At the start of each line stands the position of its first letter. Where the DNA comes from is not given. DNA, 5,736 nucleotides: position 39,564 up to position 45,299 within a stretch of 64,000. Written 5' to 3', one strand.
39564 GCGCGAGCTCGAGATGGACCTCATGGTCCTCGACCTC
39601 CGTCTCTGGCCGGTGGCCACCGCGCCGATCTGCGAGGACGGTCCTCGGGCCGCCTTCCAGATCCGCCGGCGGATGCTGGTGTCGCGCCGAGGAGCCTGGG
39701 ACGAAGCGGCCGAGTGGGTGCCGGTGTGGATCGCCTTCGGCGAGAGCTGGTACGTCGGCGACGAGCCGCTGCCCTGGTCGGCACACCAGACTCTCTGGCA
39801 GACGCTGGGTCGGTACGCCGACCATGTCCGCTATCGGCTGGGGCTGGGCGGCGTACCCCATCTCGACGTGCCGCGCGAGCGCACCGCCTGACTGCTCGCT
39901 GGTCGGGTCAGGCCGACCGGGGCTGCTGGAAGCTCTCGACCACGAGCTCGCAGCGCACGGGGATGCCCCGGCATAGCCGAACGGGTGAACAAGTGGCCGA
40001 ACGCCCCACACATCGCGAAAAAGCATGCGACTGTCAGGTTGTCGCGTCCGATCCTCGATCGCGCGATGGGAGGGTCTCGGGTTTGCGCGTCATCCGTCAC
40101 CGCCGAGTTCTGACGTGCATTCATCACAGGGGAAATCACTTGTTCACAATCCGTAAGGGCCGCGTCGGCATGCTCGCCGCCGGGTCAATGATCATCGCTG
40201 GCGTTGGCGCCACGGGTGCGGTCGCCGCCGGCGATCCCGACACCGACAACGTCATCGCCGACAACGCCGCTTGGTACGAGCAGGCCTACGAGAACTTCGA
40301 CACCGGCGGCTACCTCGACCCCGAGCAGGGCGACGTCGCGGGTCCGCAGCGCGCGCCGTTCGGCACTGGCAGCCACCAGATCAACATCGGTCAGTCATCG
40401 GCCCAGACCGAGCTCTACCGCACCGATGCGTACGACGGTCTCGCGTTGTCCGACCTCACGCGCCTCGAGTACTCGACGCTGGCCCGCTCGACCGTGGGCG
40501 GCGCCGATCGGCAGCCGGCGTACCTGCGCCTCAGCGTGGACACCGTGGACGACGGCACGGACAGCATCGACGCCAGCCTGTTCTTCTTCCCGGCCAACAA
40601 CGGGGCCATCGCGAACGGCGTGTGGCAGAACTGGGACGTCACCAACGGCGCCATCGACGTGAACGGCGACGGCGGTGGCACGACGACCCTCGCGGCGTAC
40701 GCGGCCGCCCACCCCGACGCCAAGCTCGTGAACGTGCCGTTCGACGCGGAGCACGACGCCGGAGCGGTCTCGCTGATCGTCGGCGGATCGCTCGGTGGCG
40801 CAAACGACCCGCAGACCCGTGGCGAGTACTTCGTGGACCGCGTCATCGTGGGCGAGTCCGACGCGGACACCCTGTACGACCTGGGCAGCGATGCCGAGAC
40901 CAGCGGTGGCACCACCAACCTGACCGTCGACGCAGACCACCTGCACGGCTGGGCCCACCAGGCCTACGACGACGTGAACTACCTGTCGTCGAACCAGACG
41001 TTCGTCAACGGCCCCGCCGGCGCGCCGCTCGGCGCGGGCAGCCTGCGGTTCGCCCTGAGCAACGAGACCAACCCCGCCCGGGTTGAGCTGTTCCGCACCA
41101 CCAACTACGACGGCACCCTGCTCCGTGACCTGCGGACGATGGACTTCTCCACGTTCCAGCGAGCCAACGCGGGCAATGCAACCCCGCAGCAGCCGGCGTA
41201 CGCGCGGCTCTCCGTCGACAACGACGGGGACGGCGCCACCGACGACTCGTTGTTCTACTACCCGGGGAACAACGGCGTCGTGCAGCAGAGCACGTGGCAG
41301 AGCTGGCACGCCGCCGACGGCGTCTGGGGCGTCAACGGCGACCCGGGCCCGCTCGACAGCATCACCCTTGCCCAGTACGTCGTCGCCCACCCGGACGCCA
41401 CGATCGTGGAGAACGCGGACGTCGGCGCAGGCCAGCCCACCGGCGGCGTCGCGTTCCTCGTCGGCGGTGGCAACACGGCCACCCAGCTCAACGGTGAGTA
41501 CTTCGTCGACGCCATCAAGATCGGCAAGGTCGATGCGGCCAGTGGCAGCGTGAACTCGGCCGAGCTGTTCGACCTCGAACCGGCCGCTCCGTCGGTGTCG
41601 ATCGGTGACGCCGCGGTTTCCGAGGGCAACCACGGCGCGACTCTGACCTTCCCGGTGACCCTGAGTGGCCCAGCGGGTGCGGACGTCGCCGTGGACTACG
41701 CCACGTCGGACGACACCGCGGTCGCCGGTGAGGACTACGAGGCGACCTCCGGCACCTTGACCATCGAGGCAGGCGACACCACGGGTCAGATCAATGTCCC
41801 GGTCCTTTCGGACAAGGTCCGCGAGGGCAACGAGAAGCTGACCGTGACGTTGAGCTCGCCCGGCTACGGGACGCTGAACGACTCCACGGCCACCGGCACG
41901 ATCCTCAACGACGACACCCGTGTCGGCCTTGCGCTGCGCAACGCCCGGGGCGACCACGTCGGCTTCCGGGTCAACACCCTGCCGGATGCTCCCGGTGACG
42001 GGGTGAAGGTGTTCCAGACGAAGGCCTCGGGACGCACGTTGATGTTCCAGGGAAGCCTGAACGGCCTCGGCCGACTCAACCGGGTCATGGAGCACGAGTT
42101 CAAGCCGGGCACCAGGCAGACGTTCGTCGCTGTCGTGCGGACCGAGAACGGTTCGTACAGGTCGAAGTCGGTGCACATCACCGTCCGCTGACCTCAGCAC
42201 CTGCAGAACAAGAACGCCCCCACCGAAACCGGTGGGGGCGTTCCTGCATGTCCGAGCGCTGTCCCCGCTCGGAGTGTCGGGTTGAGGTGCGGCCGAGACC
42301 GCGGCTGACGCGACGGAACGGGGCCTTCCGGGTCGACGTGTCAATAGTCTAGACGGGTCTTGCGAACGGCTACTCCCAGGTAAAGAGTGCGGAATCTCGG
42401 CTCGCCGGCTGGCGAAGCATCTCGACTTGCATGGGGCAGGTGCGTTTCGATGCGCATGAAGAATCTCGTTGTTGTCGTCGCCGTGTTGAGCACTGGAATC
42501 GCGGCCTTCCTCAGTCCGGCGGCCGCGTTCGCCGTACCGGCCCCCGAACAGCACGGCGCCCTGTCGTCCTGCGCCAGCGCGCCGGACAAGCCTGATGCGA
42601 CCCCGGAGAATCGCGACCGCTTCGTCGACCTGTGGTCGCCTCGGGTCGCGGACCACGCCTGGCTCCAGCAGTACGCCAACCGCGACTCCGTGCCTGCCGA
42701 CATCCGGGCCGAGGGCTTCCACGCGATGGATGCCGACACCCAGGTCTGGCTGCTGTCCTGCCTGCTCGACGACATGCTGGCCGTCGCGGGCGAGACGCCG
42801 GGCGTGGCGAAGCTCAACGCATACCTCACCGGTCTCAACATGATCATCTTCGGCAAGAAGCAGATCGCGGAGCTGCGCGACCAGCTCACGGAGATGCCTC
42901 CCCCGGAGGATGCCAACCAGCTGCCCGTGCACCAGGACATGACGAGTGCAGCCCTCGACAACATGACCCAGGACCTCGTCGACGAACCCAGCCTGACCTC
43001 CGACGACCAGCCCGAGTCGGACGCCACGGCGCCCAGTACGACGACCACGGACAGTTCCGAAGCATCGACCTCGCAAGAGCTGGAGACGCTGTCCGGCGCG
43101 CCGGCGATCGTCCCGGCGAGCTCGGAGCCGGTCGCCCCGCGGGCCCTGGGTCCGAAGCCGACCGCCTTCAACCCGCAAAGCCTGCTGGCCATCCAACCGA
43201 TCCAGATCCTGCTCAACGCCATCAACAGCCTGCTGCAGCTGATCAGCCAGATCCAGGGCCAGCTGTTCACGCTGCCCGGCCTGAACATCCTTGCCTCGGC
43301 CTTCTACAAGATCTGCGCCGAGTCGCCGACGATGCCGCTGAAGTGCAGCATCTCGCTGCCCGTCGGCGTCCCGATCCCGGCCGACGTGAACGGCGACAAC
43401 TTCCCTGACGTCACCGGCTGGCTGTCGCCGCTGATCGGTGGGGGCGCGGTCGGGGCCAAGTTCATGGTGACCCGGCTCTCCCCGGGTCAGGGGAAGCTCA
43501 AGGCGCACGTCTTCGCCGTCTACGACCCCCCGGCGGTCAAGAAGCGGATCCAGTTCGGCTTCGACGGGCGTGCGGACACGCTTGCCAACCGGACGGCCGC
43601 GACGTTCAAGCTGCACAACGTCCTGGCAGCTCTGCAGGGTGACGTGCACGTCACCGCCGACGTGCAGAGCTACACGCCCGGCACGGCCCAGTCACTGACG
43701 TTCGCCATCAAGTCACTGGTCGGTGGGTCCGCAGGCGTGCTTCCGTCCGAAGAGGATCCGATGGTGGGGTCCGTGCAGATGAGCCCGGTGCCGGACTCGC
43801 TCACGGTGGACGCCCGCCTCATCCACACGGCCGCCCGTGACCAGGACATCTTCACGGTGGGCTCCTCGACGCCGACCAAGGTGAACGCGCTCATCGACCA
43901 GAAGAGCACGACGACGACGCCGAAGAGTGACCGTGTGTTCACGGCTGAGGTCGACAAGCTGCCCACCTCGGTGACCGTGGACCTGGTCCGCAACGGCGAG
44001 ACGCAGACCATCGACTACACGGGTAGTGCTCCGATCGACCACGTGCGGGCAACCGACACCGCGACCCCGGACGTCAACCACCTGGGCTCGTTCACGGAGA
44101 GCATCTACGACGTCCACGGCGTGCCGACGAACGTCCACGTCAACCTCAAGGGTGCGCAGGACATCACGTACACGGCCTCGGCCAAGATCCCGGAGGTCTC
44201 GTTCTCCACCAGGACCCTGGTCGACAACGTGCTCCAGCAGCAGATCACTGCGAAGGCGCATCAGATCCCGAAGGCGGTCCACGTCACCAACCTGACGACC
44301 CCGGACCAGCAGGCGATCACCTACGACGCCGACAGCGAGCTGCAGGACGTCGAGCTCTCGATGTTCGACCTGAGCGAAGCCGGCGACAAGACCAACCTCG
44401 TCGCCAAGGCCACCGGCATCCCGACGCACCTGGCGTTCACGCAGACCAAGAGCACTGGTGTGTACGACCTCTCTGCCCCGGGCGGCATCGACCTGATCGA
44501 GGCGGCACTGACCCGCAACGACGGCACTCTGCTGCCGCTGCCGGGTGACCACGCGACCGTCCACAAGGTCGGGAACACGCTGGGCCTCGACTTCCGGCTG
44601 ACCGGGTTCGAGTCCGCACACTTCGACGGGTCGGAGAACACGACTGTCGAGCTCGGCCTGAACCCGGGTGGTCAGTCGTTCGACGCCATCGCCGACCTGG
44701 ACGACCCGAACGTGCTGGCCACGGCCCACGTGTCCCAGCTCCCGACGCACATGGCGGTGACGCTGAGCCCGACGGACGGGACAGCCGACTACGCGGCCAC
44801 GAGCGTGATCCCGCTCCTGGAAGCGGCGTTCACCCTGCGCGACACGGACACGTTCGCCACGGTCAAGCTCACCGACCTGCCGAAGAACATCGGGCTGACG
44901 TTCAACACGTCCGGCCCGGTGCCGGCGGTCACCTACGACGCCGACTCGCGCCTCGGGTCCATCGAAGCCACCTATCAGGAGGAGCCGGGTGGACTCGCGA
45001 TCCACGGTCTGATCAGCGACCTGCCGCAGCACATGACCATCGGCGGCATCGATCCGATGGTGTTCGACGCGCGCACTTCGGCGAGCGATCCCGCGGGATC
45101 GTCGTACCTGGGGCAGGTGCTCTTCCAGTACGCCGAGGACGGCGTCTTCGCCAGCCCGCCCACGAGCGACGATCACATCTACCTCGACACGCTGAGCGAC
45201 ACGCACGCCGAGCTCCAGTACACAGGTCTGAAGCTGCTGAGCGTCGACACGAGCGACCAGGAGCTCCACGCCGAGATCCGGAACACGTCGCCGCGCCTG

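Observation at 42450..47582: A ~1,710-aa secreted protein built from degenerate '[LIV]-P-x-x-hydrophobic' modules that I cannot place in any known family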

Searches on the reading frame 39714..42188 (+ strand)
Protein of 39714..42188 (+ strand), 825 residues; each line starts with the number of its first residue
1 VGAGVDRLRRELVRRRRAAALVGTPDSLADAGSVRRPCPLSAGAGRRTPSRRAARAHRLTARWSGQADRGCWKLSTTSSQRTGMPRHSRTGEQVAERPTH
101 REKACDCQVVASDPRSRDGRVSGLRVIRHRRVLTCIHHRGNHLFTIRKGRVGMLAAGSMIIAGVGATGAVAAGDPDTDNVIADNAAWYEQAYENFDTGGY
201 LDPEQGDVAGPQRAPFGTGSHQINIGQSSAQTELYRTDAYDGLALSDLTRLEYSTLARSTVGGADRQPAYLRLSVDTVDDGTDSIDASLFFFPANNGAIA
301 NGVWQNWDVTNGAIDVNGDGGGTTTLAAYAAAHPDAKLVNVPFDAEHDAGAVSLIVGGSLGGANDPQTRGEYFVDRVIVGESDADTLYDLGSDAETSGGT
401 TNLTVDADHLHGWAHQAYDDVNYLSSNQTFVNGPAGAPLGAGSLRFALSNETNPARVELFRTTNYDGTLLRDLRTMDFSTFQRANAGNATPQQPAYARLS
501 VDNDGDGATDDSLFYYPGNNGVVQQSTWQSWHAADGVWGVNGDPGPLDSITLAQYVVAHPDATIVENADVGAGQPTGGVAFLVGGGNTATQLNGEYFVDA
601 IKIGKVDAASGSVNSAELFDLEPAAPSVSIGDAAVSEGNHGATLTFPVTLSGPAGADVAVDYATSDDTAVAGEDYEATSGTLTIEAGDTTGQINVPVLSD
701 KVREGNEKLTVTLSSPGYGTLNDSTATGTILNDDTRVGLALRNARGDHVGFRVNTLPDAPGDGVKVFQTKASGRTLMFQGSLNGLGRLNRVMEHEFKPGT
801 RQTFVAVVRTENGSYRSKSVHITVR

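Call 17: search_protein_families(library=pfam, proteins=[window:39714-42188:+], max_evalue=0.01)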
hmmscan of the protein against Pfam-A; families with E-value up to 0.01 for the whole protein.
window:39714-42188:+ (825 aa): 2 families
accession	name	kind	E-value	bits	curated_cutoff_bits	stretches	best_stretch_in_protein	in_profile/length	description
PF03160.20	Calx-beta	-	4e-17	62.8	27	1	634-734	16-119/119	Calx-beta domain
PF20579.4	LapA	-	0.0053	17.6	27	0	641-725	16-86/99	LapA domain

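Call 64: search_protein_families(library=ncbifam, proteins=[window:39714-42188:+], max_evalue=1)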
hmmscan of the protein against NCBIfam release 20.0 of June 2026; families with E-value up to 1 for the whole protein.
window:39714-42188:+ (825 aa): 3 families
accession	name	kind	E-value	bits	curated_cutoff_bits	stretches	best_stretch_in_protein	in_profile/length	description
TIGR00845.1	caca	equivalog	1e-09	36.8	679.85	1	650-719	420-489/921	sodium/calcium exchanger 1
NF038115.1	SVAGG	subfamily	1.1e-05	24.7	150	1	642-712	280-353/407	SVAGG family GlyGly-CTERM protein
NF012186.0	tet_MFS_D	exception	0.11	11.5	775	1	151-210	94-153/394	tetracycline efflux MFS transporter Tet(D)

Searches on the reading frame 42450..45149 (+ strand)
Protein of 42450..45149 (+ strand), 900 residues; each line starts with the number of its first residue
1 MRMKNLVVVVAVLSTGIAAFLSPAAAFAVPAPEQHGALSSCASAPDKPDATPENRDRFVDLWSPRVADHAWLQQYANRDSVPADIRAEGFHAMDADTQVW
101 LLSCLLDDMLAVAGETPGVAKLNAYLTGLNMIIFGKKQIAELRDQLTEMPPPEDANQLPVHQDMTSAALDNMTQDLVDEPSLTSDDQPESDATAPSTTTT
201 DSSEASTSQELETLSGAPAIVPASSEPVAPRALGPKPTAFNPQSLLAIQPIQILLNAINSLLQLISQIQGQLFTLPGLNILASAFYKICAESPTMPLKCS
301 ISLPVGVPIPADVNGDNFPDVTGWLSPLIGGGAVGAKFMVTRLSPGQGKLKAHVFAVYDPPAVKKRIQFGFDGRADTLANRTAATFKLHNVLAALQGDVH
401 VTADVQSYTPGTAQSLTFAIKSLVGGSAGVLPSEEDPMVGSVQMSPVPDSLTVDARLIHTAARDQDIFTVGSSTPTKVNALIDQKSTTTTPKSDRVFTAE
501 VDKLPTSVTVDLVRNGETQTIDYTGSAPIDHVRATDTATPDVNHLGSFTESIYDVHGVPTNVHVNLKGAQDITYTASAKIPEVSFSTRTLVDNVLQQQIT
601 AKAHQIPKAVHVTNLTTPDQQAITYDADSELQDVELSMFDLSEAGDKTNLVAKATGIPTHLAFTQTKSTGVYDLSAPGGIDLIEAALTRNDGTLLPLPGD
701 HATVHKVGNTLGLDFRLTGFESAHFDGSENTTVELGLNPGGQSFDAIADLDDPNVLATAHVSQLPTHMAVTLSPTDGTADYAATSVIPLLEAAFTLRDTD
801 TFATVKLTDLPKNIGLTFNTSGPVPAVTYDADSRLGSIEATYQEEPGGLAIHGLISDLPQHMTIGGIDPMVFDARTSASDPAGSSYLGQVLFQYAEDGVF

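Call 27: predict_structure(alignment_id=A2)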
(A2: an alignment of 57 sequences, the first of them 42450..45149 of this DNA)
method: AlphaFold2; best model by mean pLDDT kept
length: 900 residues; sequences in the alignment: 57
mean_pLDDT: 77.1   pTM: 0.63
mean pLDDT of the five models: 77.1, 75.0, 74.2, 73.8, 70.8
residues with pLDDT >= 90: 399; 70-90: 249; 50-70: 75; < 50: 177
segments of 3 or more residues with pLDDT < 50: 1-36, 142-272, 274-282
pLDDT, mean of each block of 10 residues (from residue 1): 28 25 25 45 80 87 78 71 83 81 82 61 66 67 43 29 34 39 40 30 31 36 31 28 38 37 43 47 69 76 69 74 74 75 74 81 74 82 82 76 85 83 69 83 89 87 88 91 90 94 93 92 96 96 94 97 95 97 98 96 98 95 97 98 94 98 95 95 98 94 96 98 93 96 97 95 97 91 97 96 97 91 86 96 93 95 88 93 91 87
secondary structure, 60 per line:
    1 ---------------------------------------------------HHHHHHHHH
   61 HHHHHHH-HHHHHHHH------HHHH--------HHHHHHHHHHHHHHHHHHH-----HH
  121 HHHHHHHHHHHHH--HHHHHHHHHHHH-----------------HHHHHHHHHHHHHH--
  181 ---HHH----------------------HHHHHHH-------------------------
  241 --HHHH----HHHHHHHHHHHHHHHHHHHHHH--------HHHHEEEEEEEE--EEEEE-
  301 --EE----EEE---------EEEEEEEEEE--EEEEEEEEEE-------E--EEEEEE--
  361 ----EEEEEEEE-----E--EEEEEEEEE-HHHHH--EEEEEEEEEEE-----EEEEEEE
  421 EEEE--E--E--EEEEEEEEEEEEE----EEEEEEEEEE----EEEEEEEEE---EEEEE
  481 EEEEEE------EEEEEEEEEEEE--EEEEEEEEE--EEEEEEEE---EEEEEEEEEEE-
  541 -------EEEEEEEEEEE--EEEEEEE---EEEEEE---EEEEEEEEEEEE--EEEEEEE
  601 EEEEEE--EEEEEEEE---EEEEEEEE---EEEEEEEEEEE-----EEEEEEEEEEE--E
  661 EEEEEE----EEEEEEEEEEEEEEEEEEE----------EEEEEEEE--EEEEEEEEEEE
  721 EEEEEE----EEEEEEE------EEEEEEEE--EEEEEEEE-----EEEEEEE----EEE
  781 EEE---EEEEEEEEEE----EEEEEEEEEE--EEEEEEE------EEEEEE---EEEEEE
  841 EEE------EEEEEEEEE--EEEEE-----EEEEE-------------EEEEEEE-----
elements in order (helices of 4 or more, strands of 3 or more residues): H52-67 H69-76 H83-86 H95-113 H119-133 H136-147 H165-178 H209-215 H243-246 H251-272 H281-284 E285-292 E295-299 E309-311 E321-330 E333-342 E353-358 E365-372 E381-389 H391-395 E398-408 E414-424 E433-445 E450-459 E464-472 E476-486 E493-504 E507-515 E518-525 E529-539 E548-558 E561-567 E571-576 E580-591 E594-606 E609-616 E620-627 E631-641 E647-657 E660-666 E671-689 E700-707 E710-726 E731-737 E744-751 E754-761 E767-773 E778-783 E787-796 E801-810 E813-819 E826-831 E835-843 E850-858 E861-865 E871-875 E889-895
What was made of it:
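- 42558..42989 (+): Helical N-domain, residues 37-180. Conserved motifs are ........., EGFH and IFxK, plus Cys41 and Cys104. AlphaFold2 helices at 52-178 (call 27).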

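Call 30: fold_search(model_id=the predicted structure, library=pdb)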
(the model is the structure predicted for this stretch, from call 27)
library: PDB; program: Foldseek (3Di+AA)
matches with E <= 10: 582; with E <= 0.001: 0
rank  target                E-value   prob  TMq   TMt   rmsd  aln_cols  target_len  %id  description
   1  3efm                  4.3e-03  0.18  0.07  0.10  32.8       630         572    7  Structure of the alcaligin outer membrane recepteur FauA from Bordetella pertussis (released 2009-03-31)
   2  2iwv_A                4.5e-03  0.77  0.10  0.23  20.9       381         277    6  Structure of the monomeric outer membrane porin OmpG in the open and closed conformation (released 2006-08-14)
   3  4epa                  4.5e-03  0.20  0.09  0.11  33.1       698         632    9  The crystal structure of the ferric yersiniabactin uptake receptor FyuA from Yersinia pestis (released 2012-06-20)
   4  9e9r                  6.3e-03  0.09  0.07  0.03  33.4       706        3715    7  The Structure of ApoB100 from Human Low-Density Lipoprotein (released 2024-12-18)
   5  9ea7                  7.0e-03  0.09  0.07  0.03  34.3       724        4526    7  The Structure of ApoB100 from Human Low-Density Lipoprotein (released 2024-12-18)
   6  6vhh_A                8.1e-03  0.05  0.05  0.04  31.7       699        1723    8  Human Teneurin-2 and human Latrophilin-3 binary complex (released 2020-06-03)
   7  8the_A                1.0e-02  0.25  0.11  0.13  31.5       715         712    7  Cryo-EM structure of Pseudomonas aeruginosa TonB-dependent transporter PhuR in complex with synthetic antibody and hem (released 2024-01-31)
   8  9a31_MODEL_1_A        1.9e-02  0.08  0.08  0.09  31.9       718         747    8  Model of E. coli fhuA by in-cell photo-crosslinking MS and deep learning (released 2023-02-24)
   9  2grx_B                2.3e-02  0.10  0.08  0.10  33.1       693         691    7  Crystal structure of TonB in complex with FhuA, E. coli outer membrane receptor for ferrichrome (released 2006-06-13)
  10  4rdt_B                2.6e-02  0.07  0.07  0.08  32.1       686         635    8  Structure of the bacterial Zn-transporter ZnuD from Neisseria meningitidis (flexible conformation bound to a zinc ion) (released 2015-08-19)
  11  3qlb_A                2.8e-02  0.08  0.08  0.10  32.9       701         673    9  Enantiopyochelin outer membrane TonB-dependent transporter from Pseudomonas fluorescens bound to the ferri-enantiopyoc (released 2011-12-07)
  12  9a2z_MODEL_1_A        3.1e-02  0.07  0.07  0.08  31.2       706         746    9  Model of E. coli FepA by in-cell photo-crosslinking MS and deep learning (released 2023-02-24)
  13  4rdt_A                3.3e-02  0.06  0.07  0.08  32.2       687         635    8  Structure of the bacterial Zn-transporter ZnuD from Neisseria meningitidis (flexible conformation bound to a zinc ion) (released 2015-08-19)
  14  4rhb_A                3.4e-02  0.08  0.09  0.12  35.5       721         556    7  Crystal structure of the lipopolysaccharide assembly complex LptD-LptE from the Escherichia coli outer membrane (released 2015-08-26)
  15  6z8u_B                3.6e-02  0.06  0.07  0.08  32.9       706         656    8  Copper transporter OprC (released 2021-06-09)
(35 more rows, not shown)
